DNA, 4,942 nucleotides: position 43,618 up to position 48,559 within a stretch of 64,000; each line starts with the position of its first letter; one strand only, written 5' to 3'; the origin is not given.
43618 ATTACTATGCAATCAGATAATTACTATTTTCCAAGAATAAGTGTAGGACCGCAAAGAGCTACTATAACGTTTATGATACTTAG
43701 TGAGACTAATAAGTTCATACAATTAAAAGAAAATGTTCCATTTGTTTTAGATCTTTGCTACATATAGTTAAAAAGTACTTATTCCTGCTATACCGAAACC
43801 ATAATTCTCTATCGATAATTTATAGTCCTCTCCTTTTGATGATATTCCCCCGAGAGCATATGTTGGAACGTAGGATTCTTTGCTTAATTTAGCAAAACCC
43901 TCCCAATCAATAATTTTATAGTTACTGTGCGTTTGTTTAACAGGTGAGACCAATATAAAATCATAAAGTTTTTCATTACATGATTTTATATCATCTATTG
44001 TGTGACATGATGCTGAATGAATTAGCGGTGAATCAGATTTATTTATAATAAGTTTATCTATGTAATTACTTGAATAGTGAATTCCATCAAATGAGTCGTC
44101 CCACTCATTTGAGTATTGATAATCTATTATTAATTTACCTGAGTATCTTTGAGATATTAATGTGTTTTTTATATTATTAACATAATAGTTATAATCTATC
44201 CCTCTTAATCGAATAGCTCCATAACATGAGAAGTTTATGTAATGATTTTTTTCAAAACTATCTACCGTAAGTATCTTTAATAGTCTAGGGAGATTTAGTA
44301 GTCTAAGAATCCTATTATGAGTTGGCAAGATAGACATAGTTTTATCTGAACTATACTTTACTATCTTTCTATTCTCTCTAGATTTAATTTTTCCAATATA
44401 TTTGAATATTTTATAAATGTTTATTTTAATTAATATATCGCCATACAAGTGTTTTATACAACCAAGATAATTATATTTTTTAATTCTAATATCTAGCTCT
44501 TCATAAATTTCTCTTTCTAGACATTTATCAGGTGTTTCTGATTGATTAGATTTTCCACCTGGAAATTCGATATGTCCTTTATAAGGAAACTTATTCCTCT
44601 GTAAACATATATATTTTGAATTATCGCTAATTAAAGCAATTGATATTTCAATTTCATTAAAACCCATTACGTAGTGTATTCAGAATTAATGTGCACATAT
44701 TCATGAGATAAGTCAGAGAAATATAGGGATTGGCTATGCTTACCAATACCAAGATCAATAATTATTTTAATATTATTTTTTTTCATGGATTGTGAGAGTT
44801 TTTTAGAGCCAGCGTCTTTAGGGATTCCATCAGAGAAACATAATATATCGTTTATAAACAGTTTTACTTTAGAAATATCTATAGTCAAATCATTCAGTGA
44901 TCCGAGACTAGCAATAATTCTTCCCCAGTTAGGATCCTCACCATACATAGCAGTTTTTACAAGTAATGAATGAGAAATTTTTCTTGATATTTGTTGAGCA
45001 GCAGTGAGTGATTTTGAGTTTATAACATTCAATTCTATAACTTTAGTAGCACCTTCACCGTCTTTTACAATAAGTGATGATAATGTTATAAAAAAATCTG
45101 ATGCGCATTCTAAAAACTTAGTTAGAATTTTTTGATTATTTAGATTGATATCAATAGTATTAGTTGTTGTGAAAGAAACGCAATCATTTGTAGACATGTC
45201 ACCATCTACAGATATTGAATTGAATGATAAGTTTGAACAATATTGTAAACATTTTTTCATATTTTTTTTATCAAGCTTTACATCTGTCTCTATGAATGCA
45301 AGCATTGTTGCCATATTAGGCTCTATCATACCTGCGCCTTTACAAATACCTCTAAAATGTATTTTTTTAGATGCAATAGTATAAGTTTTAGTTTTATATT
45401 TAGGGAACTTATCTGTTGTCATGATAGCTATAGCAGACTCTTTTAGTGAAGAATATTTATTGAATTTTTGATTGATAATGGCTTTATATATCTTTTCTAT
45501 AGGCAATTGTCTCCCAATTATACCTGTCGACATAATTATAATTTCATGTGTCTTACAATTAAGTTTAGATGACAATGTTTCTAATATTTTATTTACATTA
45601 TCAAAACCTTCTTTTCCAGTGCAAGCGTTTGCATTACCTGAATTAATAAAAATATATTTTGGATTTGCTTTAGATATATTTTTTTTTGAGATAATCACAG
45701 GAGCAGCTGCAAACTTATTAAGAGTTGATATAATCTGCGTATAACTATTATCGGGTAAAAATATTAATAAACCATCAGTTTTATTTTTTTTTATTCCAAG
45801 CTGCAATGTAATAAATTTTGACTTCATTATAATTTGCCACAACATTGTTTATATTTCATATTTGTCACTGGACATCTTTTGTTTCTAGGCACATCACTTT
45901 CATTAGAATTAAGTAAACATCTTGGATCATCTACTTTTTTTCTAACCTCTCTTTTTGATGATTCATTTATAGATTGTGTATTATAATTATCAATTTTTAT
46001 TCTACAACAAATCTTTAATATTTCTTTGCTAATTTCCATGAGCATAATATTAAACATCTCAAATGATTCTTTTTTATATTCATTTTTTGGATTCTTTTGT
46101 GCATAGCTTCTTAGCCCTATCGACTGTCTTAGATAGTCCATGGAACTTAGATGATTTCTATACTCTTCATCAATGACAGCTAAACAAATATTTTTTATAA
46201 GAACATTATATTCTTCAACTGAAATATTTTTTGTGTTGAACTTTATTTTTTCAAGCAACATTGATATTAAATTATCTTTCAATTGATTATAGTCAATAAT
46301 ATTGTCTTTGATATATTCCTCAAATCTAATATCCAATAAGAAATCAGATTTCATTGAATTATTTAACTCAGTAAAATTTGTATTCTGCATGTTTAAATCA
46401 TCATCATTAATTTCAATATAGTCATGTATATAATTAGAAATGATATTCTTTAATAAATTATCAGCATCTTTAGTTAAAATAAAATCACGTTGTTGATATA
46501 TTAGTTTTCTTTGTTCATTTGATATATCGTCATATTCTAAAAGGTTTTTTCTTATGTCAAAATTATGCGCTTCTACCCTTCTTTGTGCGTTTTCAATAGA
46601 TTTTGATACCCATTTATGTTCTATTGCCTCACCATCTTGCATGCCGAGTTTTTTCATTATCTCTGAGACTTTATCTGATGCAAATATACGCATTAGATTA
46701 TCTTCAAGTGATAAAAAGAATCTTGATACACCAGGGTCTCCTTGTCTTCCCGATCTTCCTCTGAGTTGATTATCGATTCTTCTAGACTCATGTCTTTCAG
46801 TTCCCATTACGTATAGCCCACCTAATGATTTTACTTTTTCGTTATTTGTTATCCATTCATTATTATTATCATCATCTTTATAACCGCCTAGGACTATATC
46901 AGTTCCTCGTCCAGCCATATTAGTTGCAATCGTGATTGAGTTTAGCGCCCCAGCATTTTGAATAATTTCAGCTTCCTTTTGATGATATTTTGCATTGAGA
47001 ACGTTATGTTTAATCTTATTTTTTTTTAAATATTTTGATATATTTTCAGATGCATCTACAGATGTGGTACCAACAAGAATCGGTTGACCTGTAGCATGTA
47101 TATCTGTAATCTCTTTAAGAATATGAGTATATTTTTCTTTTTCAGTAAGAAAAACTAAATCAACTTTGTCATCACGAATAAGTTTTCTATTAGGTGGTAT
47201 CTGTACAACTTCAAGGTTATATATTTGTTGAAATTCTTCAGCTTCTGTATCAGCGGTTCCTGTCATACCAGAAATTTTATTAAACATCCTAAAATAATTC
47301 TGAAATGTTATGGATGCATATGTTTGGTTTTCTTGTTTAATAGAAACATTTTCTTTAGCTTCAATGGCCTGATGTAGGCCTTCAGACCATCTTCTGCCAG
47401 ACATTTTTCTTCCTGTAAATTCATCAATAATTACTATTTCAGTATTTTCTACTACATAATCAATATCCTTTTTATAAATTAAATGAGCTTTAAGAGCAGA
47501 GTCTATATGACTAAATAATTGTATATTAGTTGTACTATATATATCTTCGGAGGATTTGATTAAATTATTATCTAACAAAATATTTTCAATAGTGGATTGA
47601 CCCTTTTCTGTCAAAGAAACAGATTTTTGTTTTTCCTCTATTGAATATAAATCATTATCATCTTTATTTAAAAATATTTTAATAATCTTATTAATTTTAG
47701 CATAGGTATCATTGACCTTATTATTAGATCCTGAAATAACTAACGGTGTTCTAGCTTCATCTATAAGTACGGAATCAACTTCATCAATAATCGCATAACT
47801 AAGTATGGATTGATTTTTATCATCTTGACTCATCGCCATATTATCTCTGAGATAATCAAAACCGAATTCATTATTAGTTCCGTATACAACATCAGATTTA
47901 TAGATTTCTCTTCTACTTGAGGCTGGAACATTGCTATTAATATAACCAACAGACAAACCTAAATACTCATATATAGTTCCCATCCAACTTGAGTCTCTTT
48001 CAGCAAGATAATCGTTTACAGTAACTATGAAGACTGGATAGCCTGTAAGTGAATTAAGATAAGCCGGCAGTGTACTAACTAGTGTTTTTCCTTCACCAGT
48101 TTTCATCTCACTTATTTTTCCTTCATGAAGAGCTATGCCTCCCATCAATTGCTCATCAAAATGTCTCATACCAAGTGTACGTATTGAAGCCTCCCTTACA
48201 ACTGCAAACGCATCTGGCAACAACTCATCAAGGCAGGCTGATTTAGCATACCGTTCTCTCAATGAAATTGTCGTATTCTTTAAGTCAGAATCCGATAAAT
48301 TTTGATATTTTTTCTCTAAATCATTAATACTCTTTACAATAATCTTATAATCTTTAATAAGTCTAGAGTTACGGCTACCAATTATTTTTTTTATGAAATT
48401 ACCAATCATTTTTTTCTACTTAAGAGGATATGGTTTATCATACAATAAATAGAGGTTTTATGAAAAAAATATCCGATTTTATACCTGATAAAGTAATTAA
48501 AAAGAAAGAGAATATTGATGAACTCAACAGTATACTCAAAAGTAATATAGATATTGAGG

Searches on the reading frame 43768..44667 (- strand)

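Call 19: search_protein_families(library=pfam, proteins=[window:43768-44667:-], max_evalue=0.01)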
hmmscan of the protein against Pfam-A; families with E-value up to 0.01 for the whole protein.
window:43768-44667:- (299 aa): 4 families
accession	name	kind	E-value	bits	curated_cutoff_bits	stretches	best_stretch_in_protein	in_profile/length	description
PF00293.34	NUDIX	-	1.3e-09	38.6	21.1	1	10-76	8-74/134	NUDIX domain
PF02581.23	TMP-TENI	-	2.1e-08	34.2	27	1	171-277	51-160/180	Thiamine monophosphate synthase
PF14815.12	NUDIX_4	-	5.2e-05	23.4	35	1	28-92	22-78/113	NUDIX domain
PF22327.2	Nudt16-like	-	0.0029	18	27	1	29-66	31-69/161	U8 snoRNA-decapping enzyme-like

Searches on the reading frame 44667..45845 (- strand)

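Call 19: search_protein_families(library=pfam, proteins=[window:44667-45845:-], max_evalue=0.01)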
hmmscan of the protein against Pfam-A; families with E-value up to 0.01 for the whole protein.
window:44667-45845:- (392 aa): 1 family
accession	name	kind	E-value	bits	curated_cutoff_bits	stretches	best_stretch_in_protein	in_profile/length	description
PF01960.23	ArgJ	-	1.6e-120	402.8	32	1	13-392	4-377/377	ArgJ family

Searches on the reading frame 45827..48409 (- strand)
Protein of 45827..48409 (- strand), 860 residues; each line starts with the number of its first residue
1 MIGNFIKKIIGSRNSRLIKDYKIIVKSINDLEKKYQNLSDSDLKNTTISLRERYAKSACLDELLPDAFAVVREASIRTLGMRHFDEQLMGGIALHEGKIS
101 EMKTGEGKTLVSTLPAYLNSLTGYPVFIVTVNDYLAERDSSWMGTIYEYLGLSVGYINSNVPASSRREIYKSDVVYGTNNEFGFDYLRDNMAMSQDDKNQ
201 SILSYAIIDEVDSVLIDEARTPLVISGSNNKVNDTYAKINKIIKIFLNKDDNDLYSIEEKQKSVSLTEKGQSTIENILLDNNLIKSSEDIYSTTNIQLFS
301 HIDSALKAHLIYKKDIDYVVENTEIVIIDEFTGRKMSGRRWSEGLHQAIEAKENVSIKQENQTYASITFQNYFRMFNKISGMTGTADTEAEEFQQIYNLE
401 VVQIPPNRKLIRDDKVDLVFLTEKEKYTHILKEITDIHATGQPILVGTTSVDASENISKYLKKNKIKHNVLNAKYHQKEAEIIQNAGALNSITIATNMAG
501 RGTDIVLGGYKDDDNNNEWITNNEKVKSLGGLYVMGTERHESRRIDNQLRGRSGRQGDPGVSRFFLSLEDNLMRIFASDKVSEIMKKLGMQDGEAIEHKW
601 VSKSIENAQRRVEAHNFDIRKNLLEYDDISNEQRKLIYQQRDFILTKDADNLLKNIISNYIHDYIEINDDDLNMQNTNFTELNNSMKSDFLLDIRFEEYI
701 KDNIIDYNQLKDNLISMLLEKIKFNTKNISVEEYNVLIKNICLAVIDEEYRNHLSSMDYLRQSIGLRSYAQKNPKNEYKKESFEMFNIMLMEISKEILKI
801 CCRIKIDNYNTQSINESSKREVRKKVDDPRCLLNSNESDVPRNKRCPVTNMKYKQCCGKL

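Call 18: list_cluster_members(proteins=[window:45827-48409:-, window:49691-50935:-, window:48719-49627:-, L001:8815-9954:+, P0053, P0077, P0008, P0019])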
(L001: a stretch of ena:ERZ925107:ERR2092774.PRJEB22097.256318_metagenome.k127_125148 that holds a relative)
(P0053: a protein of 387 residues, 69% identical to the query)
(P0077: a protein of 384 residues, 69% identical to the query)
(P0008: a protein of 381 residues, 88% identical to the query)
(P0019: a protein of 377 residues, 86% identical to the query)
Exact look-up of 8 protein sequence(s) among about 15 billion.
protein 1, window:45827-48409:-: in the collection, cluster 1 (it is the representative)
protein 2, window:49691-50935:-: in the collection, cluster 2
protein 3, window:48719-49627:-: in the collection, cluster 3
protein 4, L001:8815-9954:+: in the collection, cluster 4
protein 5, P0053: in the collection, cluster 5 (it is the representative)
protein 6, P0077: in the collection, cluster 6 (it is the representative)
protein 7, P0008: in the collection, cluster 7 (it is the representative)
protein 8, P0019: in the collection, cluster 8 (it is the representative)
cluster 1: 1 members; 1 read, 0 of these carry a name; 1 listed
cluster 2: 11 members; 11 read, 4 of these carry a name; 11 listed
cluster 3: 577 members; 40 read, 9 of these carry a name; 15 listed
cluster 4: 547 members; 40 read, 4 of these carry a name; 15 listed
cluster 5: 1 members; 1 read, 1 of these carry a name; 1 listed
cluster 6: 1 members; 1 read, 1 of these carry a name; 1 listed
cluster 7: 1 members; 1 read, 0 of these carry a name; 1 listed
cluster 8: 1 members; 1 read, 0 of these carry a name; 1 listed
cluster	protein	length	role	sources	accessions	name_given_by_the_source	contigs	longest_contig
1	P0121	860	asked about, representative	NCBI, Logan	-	-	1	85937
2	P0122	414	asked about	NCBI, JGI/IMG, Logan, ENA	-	cell division protein FtsA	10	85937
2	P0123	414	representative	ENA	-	-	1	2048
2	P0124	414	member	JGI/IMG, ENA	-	cell division protein FtsA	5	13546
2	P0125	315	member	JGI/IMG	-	cell division protein FtsA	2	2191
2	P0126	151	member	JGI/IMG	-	cell division protein FtsA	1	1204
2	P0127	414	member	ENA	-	-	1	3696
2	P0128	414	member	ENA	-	-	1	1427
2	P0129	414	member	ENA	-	-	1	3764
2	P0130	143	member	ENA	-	-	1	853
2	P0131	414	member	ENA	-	-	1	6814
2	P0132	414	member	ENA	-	-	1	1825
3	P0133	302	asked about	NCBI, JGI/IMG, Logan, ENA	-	UDP-3-O-[3-hydroxymyristoyl] N-acetylglucosamine deacetylase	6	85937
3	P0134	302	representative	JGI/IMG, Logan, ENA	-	UDP-3-O-[3-hydroxymyristoyl] N-acetylglucosamine deacetylase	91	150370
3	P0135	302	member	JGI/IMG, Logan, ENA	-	UDP-3-O-[3-hydroxymyristoyl] N-acetylglucosamine deacetylase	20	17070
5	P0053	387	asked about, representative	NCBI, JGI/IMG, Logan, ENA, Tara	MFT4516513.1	MAG: cell division protein FtsZ [Gammaproteobacteria bacterium] | cell division protein FtsZ | strand:+ start:34 stop:1197 length:1164 start_codon:yes stop_codon:yes gene_type:complete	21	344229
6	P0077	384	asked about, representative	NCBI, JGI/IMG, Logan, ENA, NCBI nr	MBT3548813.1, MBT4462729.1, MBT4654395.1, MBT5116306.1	MAG: cell division protein FtsZ [Gammaproteobacteria bacterium] | cell division protein FtsZ | cell division protein FtsZ [Gammaproteobacteria bacterium]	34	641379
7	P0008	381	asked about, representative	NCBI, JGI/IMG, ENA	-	-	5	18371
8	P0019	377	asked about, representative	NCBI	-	-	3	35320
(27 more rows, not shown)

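Call 19: search_protein_families(library=pfam, proteins=[window:45827-48409:-], max_evalue=0.01)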
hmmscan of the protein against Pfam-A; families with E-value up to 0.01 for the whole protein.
window:45827-48409:- (860 aa): 6 families
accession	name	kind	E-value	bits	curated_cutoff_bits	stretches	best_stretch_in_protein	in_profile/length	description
PF07517.20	SecA_DEAD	-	1.4e-123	412.2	24.6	1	7-394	2-290/290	SecA DEAD-like domain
PF21090.3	P-loop_SecA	-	8.5e-82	274.2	27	1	410-593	2-205/205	SecA P-loop domain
PF07516.18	SecA_SW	-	8.8e-56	189.6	26.7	1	595-804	1-199/200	SecA Wing and Scaffold domain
PF01043.26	SecA_PP_bind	-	2.6e-35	121.8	23.5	1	233-350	3-110/110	SecA preprotein cross-linking domain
PF00270.35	DEAD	-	1.3e-06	28.7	26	1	100-215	19-130/167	DEAD/DEAH box helicase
PF00271.37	Helicase_C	-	0.00019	22.1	23.5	1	428-505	4-81/110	Helicase conserved C-terminal domain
